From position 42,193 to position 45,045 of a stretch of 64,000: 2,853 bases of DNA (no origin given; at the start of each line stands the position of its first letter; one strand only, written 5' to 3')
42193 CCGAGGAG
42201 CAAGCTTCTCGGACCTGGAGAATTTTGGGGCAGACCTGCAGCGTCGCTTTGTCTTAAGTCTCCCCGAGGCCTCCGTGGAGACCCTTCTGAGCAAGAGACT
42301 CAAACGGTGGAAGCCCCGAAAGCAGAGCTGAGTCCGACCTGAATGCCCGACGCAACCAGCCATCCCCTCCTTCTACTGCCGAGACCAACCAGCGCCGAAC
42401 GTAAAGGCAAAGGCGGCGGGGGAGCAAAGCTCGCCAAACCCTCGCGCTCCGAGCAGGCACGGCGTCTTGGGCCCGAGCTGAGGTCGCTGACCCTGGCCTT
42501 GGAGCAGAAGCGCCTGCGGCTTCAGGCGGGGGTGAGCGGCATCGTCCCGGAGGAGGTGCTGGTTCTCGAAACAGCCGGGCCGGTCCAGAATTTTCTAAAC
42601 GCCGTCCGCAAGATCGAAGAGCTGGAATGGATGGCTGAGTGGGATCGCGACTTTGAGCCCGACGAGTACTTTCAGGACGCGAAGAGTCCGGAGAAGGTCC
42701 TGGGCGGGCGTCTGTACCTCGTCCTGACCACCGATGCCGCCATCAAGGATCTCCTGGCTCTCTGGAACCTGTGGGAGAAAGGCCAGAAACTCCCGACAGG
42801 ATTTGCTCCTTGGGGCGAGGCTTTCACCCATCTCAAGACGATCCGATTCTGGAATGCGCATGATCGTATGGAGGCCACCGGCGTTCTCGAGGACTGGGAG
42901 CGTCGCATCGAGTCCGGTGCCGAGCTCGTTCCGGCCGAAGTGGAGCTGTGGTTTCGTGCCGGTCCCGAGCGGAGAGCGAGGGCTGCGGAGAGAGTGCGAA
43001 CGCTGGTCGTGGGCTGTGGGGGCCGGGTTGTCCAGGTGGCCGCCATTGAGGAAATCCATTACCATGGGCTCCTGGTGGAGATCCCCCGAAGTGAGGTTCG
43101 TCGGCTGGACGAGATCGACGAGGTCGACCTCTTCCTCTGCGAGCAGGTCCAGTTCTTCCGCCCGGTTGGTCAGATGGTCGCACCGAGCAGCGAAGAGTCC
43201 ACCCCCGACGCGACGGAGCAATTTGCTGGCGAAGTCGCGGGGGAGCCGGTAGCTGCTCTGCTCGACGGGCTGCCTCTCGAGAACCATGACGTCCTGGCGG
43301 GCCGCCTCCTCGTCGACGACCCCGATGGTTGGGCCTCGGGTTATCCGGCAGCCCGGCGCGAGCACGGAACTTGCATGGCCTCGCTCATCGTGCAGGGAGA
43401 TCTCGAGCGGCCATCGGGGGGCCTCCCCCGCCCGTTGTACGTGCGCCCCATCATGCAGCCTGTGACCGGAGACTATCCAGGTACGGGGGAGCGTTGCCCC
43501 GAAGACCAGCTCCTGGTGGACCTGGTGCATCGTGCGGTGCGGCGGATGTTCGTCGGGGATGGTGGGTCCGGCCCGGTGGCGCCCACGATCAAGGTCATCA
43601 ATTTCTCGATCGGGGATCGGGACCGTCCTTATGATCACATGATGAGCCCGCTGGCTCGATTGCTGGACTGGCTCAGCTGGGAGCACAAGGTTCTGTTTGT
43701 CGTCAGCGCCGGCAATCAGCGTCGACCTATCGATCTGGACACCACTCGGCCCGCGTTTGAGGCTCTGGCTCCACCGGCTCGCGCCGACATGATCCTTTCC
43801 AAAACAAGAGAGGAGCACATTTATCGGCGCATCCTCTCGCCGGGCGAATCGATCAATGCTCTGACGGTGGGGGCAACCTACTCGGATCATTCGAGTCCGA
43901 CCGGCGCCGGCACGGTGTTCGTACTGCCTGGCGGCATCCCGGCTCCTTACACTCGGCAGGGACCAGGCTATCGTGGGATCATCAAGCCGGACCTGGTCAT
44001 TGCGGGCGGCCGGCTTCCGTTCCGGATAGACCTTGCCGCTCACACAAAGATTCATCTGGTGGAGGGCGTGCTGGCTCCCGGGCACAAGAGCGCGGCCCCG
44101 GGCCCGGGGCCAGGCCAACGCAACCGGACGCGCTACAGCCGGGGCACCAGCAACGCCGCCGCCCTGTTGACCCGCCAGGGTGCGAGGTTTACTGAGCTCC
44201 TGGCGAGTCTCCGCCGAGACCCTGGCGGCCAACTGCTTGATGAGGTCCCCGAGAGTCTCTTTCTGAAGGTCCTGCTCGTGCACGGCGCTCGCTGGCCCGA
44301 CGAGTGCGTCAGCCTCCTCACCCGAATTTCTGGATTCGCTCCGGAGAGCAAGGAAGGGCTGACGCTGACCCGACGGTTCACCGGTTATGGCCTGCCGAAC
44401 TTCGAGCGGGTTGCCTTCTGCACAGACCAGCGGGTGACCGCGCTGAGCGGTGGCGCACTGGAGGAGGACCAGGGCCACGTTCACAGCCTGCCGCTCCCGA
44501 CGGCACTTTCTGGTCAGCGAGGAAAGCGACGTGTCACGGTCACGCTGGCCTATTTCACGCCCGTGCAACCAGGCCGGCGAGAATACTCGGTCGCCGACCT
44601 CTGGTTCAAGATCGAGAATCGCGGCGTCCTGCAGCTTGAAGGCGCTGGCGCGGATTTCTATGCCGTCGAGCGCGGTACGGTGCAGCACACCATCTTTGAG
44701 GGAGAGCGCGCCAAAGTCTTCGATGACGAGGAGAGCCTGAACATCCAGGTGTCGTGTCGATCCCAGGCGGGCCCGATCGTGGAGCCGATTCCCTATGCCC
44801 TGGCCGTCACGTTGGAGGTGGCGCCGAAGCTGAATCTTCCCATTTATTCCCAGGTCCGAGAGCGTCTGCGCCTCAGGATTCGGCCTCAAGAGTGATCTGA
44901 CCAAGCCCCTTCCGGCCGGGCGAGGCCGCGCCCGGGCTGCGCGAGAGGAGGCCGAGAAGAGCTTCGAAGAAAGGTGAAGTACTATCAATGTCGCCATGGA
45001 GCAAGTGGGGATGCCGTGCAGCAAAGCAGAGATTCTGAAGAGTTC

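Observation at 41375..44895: AAA+ ATPase tightly coupled to an 850-aa S8 subtilase with an unknown N-terminal domain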

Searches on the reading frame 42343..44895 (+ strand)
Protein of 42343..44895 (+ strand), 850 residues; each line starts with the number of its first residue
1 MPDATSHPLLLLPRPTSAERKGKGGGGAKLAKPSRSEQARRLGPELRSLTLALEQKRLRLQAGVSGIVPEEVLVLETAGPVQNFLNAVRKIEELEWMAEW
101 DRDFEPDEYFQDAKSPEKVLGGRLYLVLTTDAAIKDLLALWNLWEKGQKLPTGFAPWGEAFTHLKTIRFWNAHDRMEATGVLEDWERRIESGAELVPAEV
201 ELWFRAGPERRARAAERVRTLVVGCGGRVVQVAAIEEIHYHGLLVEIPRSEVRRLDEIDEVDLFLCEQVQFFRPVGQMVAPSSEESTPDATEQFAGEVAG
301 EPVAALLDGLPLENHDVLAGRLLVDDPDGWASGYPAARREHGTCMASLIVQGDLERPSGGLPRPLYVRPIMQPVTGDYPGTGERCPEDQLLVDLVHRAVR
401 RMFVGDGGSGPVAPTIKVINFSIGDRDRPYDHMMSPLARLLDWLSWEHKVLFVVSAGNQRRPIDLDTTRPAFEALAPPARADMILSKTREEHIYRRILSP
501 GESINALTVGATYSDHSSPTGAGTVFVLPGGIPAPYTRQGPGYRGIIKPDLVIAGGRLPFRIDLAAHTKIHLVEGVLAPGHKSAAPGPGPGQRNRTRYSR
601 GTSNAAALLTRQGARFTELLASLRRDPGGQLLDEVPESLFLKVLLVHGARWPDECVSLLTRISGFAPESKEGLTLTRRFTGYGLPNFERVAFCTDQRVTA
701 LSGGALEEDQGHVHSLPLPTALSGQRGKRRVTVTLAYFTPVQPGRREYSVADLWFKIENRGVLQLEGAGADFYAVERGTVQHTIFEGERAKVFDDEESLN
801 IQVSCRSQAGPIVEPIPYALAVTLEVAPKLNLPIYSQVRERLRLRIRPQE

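Call 6: search_protein_families(library=padloc, proteins=[window:42343-44895:+], max_evalue=0.01)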
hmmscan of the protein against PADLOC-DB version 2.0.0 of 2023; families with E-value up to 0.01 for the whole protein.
window:42343-44895:+ (850 aa): 8 families
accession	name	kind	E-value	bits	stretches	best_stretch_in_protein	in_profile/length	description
PDLC04233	IetS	-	7.1e-296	981.8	1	6-848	3-850/855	-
PDLC04234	IetS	-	4.8e-181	601.3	1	5-651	2-656/656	-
PDLC02198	IetS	-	9.8e-38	127.6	1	394-760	341-677/795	-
PDLC02197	IetS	-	8.9e-26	88.4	1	413-744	350-617/749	-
PDLC02199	IetS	-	1.4e-21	74.4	1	415-557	416-541/826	-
PDLC02201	IetS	-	3.8e-14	49.9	2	492-656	401-531/781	-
PDLC02202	IetS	-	1.1e-13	48.3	1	415-555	395-498/780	-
PDLC02200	IetS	-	4.1e-10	36.5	1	413-557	370-490/780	-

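Call 7: search_protein_families(library=pfam, proteins=[window:42343-44895:+], max_evalue=0.01)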
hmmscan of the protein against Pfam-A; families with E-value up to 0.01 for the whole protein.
window:42343-44895:+ (850 aa): 1 family
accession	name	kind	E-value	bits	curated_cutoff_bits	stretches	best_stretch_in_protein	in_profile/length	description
PF00082.27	Peptidase_S8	-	2e-14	54.1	21.8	1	337-625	52-262/288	Subtilase family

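Call 8: search_protein_families(library=ncbifam, proteins=[window:42343-44895:+], max_evalue=0.01)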
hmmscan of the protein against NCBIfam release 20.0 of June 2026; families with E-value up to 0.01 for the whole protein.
window:42343-44895:+ (850 aa): 1 family
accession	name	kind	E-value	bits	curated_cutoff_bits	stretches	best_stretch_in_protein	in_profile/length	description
NF042956.1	IteS_antiphage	equivalog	3.9e-23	81.6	900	1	413-743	348-614/747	S8 family anti-phage peptidase IteS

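Call 20: find_homologous_proteins(query=window:42343-44895:+, max_evalue=0.00001)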
Query window:42343-44895:+ (850 aa): 3261 proteins with E <= 0.00001 among 8000 candidates; the best 120 are listed.
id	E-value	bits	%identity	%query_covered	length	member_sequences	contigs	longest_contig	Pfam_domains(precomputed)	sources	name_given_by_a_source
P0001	0.0e+0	1938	100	100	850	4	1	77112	PF00082.28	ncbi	-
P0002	3.4e-235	801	48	99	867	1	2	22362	PF00082.28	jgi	jgi:hypothetical protein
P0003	9.5e-234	796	46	99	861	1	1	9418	PF00082.28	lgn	-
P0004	5.5e-233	794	46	99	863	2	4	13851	PF00082.28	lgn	-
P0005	3.8e-232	791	46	98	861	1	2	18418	PF00082.28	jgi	jgi:hypothetical protein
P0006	1.8e-231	789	46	99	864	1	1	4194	PF00082.28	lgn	-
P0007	1.1e-230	786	47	100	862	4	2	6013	PF00082.28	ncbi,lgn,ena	-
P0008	5.6e-230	784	45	98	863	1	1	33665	PF00082.28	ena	-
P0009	1.1e-229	783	47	98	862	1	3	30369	PF00082.28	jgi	jgi:hypothetical protein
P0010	1.4e-229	783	47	98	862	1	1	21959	PF00082.28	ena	-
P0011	1.8e-228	779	46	99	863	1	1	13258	PF00082.28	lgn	-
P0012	3.1e-228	778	46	98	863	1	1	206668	PF00082.28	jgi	jgi:subtilase family protein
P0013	3.7e-228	778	46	99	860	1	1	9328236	PF00082.28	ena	-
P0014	9.6e-228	777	46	98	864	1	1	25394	PF00082.28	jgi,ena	-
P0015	1.0e-227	776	45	99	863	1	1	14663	PF00082.28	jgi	-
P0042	2.7e-223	762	45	99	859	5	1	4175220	PF00082.28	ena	-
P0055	3.1e-222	758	45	98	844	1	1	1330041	PF00082.28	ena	-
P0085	3.4e-220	752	45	98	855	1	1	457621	PF00082.28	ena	-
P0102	3.3e-219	748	45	98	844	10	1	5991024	PF00082.28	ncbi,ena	-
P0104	6.6e-219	747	45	100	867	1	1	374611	PF00082.28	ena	-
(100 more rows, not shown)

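Call 23: find_related_loci(query=A1, collection=genome_contigs, flank=10000)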
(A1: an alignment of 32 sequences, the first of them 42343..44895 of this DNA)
Query A1 (850 aa) in genome_contigs; peptide patterns used: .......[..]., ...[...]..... (x = any residue, [..] = any of these).
599 stretches matched a pattern (row limit reached: there are more); 305 encode a relative of the query (tblastn E <= 1e-3); the best 80 are kept; 80 distinct loci.
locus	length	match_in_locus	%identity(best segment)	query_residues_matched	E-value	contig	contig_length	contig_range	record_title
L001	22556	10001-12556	45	8-849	0e+0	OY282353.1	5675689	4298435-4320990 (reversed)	MAG: uncultured Gammaproteobacteria bacterium genome assembly, chromosome: 1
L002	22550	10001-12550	45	8-843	0e+0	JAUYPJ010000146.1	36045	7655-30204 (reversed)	MAG: Candidatus Omnitrophota bacterium isolate C4_metabat.bin.25 C4_k141_353936, whole genome shotgun sequence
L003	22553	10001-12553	45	7-846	0e+0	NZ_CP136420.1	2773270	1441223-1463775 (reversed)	Neomoorella carbonis strain ACPs chromosome, complete genome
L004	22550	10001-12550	46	6-850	0e+0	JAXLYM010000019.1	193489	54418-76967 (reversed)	MAG: Polyangiaceae bacterium isolate STL-MYX13 C2.77.fa-19, whole genome shotgun sequence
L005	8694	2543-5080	45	19-846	0e+0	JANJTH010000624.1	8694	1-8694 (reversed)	MAG: Planctomycetota bacterium isolate RX1_metabat.bin.42 RX1_metabat.bin.42_RX1_k141_682623, whole genome shotgun seque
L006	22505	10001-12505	44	8-840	0e+0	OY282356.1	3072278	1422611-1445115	MAG: Gemmatimonadota bacterium genome assembly, chromosome: 1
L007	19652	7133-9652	43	8-842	0e+0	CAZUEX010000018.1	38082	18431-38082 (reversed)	MAG TPA_asm: uncultured Leptospiraceae bacterium isolate SRP144015_co1_57 genome assembly, contig: NODE_564_length_38082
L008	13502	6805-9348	43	7-844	0e+0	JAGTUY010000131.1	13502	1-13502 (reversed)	MAG: Desulfosarcina sp. isolate SH-MAG93 SH-MAG93_contig_000131, whole genome shotgun sequence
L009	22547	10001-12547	43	8-842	0e+0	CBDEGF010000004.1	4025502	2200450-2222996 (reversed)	MAG: Candidatus Marinacidobacterales bacterium isolate c082ba49-c445-4dc2-813e-242f56799b7a genome assembly, contig: con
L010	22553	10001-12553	46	8-849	0e+0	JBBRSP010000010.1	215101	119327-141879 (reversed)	MAG: Candidatus Binatia bacterium isolate La2_metabat2.097 La2_metabat2.097_K_57731L215101_cov_24.7288, whole genome sho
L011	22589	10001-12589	44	8-846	0e+0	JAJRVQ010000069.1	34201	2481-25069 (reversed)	MAG: Acidobacteria bacterium isolate Dive96_bin10.49 k141_1998852, whole genome shotgun sequence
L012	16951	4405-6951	42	8-849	0e+0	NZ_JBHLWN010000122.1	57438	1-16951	Paenibacillus chartarius strain CCM 7759 platanus_K_21_77_153, whole genome shotgun sequence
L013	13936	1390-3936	43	7-850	0e+0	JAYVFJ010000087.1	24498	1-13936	MAG: Chloracidobacterium sp. isolate GL44_Down_metabinner_2 GL44_Down_metabinner_2_86, whole genome shotgun sequence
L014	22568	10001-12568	43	8-842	0e+0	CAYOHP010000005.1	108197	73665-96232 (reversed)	MAG TPA_asm: uncultured bacterium isolate SRP323723_co1_104 genome assembly, contig: NODE_154_length_108197_cov_8.205471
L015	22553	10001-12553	41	1-843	0e+0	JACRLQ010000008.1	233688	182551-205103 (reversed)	MAG: Nitrospirae bacterium isolate NC_groundwater_1885_Pr3_B-0.1um_52_11 SR2-18-B1_coassembly_101312, whole genome shotg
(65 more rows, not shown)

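Call 27: search_dna_similar(query=window:42343-44895:+, collection=plasmids, mode=protein, max_rows=40, rows=spread)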
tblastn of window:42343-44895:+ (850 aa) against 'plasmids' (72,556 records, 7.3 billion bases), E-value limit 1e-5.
Records with a match: 167; places in all: 169; records where one place covers at least 80% of the query: 60.
Best place of each record, by identity: <60% 167.
By first word of the organism name: Agrobacterium 40; Rhizobium 39; Bradyrhizobium 35; Sinorhizobium 6; Pseudomonas 4; Paracoccus 3; Leptolyngbya 3; Enterococcus 3; Rhodococcus 2; Mycolicibacterium 2; and 28 more.
By predicted mobility (MOB-suite, as given by PLSDB): conjugative 83; non-mobilizable 60; mobilizable 24.
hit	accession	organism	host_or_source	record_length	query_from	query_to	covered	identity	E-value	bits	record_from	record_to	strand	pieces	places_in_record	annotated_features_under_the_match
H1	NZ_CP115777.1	Paracoccus albus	cell culture,sediment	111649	8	842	98%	37.8%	4e-137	458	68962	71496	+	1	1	S8 family peptidase | ATP-binding protein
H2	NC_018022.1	Mycolicibacterium chubuense NBB4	-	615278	33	847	96%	35.9%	2e-130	438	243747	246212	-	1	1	S8 family peptidase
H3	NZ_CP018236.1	Rhizobium leguminosarum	Vavilovia formosa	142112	34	847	96%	34.0%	2e-101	353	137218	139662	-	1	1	S8 family peptidase | ATP-binding protein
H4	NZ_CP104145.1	Rhizobium sullae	Sulla coronaria,cell culture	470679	34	845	96%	33.6%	7e-106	367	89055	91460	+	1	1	S8 family peptidase | ATP-binding protein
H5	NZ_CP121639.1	Rhizobium leguminosarum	Trifolium ambiguum,cell culture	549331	34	845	96%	33.3%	2e-104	363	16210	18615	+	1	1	S8 family peptidase | ATP-binding protein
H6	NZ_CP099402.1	Rhizobium sp. Pop5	Phaseolus vulgaris,Cell culture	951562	35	845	95%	33.0%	8e-94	331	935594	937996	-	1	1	S8 family peptidase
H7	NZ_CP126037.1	Bradyrhizobium elkanii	Glycine max,soybean,root nodule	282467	1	847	100%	31.5%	4e-82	296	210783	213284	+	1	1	S8 family peptidase | ATP-binding protein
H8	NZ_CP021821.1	Sinorhizobium meliloti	Medicago truncatula,Single Cell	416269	34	845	96%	32.8%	1e-99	348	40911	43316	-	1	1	S8 family peptidase | ATP-binding protein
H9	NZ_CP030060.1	Bradyrhizobium sp. CCBAU 53351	Arachis hypogaea,Microbe,nodule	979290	36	842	95%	32.8%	1e-89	319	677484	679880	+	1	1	S8 family serine peptidase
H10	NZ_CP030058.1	Bradyrhizobium guangdongense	Arachis hypogaea,Microbe,nodule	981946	36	842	95%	32.8%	1e-89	319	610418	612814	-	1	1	S8 family serine peptidase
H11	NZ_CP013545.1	Rhizobium phaseoli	Phaseolus vulgaris,Whole ...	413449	34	845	96%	31.7%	2e-80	291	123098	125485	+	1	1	S8 family peptidase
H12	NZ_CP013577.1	Rhizobium phaseoli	Phaseolus vulgaris,Whole ...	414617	34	845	96%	31.7%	2e-80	291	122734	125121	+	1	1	S8 family peptidase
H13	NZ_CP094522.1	Bradyrhizobium sp. ISRA437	Arachis hypogaea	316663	34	849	96%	30.5%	1e-93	330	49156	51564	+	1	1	S8 family peptidase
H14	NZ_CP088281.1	Bradyrhizobium barranii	Glycine max cv. AC Glengarry,cell ...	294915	34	843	95%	30.3%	8e-95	334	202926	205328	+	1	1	S8 family peptidase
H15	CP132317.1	Shinella sumterensis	Homo sapiens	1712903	33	623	70%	31.5%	6e-66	248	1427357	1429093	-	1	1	S8 family peptidase | ATP-binding protein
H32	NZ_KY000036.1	Agrobacterium fabrum str. C58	-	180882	497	746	29%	28.5%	8e-6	57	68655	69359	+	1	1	S8 family peptidase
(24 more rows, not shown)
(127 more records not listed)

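Call 28: get_annotated_region(hit=H32, flank=4000)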
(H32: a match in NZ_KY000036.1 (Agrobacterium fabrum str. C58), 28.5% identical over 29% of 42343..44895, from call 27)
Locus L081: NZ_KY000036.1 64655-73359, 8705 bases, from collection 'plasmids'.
description: Agrobacterium fabrum str. C58 substr. GV3101 plasmid pTi_GV3101, complete sequence
organism: Agrobacterium fabrum str. C58 (NCBI taxid 176299)
taxonomy: Bacteria; Pseudomonadota; Alphaproteobacteria; Hyphomicrobiales; Rhizobiaceae; Agrobacterium; Agrobacterium fabrum; Agrobacterium fabrum str. C58
host: -; source: -; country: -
typing (MOB-suite, as given by PLSDB): conjugative; replicon rep_cluster_490; relaxase MOBQ; mating-pair formation MPF_T
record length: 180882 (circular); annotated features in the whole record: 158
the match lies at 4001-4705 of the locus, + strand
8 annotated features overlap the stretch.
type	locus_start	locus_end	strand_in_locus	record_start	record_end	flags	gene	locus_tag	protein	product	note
CDS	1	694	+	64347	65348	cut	-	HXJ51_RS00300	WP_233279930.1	LysR family transcriptional regulator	-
CDS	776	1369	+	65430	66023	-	-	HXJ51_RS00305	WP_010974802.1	DUF6088 family protein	-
CDS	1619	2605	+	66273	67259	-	-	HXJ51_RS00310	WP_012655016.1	ATP-binding protein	-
CDS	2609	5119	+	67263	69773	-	-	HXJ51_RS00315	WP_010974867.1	S8 family peptidase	-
CDS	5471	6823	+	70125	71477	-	-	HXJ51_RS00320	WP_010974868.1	LLM class flavin-dependent oxidoreductase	-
CDS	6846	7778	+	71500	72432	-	-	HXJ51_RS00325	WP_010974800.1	aliphatic sulfonate ABC transporter substrate-binding protein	GO:0042918 - alkanesulfonate transport [Evidence IEA]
CDS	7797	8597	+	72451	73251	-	ssuC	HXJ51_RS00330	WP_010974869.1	aliphatic sulfonate ABC transporter permease SsuC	GO:0055085 - transmembrane transport [Evidence IEA]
CDS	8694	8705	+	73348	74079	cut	-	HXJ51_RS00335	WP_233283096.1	ATP-binding cassette domain-containing protein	-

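Call 33: predict_structure(alignment_id=A1)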
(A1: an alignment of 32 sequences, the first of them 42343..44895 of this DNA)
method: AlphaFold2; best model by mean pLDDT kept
length: 850 residues; sequences in the alignment: 32
mean_pLDDT: 73.9   pTM: 0.79
mean pLDDT of the five models: 73.9, 73.3, 70.8, 67.7, 64.8
residues with pLDDT >= 90: 176; 70-90: 381; 50-70: 179; < 50: 114
segments of 3 or more residues with pLDDT < 50: 1-11, 13-27, 63-68, 98-103, 280-296, 431-433, 493-502, 519-522, 539-546, 577-596, 769-774, 848-850
pLDDT, mean of each block of 10 residues (from residue 1): 33 42 44 86 84 69 50 76 70 57 59 57 66 80 90 85 84 70 78 84 82 88 89 90 90 63 61 68 38 49 91 74 88 74 83 64 89 66 80 92 89 94 61 67 92 75 75 81 74 40 71 59 60 60 51 70 68 55 45 51 80 92 87 93 92 73 65 59 82 87 94 93 91 91 65 88 70 60 88 90 86 92 92 90 62
secondary structure, 60 per line:
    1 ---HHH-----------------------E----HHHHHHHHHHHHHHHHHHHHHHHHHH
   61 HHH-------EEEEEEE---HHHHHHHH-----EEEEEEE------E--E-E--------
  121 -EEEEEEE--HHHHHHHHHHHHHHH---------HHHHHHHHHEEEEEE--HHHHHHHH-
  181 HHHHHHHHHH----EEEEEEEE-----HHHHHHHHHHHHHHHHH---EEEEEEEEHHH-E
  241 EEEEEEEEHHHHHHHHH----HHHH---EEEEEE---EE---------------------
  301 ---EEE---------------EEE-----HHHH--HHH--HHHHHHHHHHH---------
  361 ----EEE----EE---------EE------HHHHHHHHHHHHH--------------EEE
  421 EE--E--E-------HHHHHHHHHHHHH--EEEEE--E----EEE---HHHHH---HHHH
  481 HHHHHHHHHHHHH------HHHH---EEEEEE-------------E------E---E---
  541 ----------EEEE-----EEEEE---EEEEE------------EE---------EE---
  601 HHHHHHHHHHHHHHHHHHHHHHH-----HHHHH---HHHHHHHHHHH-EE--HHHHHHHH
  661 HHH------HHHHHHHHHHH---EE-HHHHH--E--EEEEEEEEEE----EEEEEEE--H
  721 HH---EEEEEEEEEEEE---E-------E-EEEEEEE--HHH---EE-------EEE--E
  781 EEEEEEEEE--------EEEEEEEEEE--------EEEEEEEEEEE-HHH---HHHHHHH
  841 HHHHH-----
elements in order (helices of 4 or more, strands of 3 or more residues): H35-63 E71-77 H81-88 E94-100 E122-128 H131-145 H155-163 E164-169 H172-179 H181-190 E195-202 H208-224 E228-235 E240-248 H249-257 H262-265 E269-274 E304-306 E322-324 H330-333 H341-351 E365-367 H391-403 E418-422 H436-448 E451-455 E463-465 H469-473 H477-493 H500-503 E507-512 E551-554 E560-564 E568-572 H601-623 H629-633 H637-647 H653-663 H670-680 H687-691 E697-706 E711-717 E726-737 E751-757 E775-777 E780-789 E798-807 E816-826 H834-845

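Call 44: find_encoding_contigs(protein=P0001, flank=3000, max_places=3)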
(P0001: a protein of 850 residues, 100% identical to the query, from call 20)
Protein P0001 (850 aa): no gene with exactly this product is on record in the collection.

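Call 47: find_encoding_contigs(protein=P0013, flank=9000, max_places=1)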
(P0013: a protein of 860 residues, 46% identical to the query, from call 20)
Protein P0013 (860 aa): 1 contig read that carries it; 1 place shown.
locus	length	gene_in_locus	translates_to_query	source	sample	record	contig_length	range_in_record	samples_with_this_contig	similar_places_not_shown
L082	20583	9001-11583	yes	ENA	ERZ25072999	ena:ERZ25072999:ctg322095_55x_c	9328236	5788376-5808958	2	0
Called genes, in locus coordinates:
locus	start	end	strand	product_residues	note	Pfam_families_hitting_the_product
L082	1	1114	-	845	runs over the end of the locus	PF13491:FtsK_4TM, PF17854:FtsK_alpha, PF01580:FtsK_SpoIIIE, PF09397:FtsK_gamma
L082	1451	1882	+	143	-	PF11969:DcpS_C, PF01230:HIT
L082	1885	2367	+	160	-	-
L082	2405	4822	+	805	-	PF00884:Sulfatase, PF01663:Phosphodiest, PF16347:SGSH_C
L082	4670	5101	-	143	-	-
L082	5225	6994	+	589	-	-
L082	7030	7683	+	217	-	PF00702:Hydrolase, PF12710:HAD, PF13419:HAD_2, PF13242:Hydrolase_like (weak)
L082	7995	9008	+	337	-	PF00004:AAA, PF07728:AAA_5 (faint)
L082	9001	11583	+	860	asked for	PF00082:Peptidase_S8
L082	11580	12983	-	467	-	PF13379:NMT1_2, PF16868:NMT1_3, PF09084:NMT1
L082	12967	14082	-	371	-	PF04107:GCS2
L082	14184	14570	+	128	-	PF07238:PilZ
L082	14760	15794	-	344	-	-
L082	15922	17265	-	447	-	PF00202:Aminotran_3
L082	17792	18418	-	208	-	PF13240:Zn_Ribbon_1 (weak), PF13248:Zn_ribbon_3 (weak)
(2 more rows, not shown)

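Call 48: find_encoding_contigs(protein=P0042, flank=9000, max_places=1)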
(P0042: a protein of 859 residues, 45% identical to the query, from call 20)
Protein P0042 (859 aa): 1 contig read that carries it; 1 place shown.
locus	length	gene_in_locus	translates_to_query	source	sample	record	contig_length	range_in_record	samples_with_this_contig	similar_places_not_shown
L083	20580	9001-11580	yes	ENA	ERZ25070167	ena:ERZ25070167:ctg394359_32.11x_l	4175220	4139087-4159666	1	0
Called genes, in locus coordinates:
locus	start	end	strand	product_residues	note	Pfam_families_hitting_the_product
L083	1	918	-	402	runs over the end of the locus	PF07592:DDE_Tnp_ISAZ013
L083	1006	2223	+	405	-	PF13538:UvrD_C_2 (faint), PF13361:UvrD_C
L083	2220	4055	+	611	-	PF06634:DUF1156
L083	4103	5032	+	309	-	-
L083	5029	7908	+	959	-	PF04465:DUF499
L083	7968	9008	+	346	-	PF20720:nSTAND3 (weak), PF00004:AAA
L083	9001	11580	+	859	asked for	PF00082:Peptidase_S8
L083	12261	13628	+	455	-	PF01266:DAO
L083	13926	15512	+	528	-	PF00355:Rieske, PF13806:Rieske_2, PF22543:Rieske_4 (weak)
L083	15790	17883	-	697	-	PF00724:Oxidored_FMN, PF07992:Pyr_redox_2 (weak), PF22620:OYE-like_second_a-b (faint), PF00070:Pyr_redox (faint), PF12831:FAD_oxidored, PF13450:NAD_binding_8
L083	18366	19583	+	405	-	PF01637:ATPase_2 (weak)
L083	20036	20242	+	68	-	-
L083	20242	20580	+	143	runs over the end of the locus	PF15919:HicB_lk_antitox, PF15970:HicB-like_2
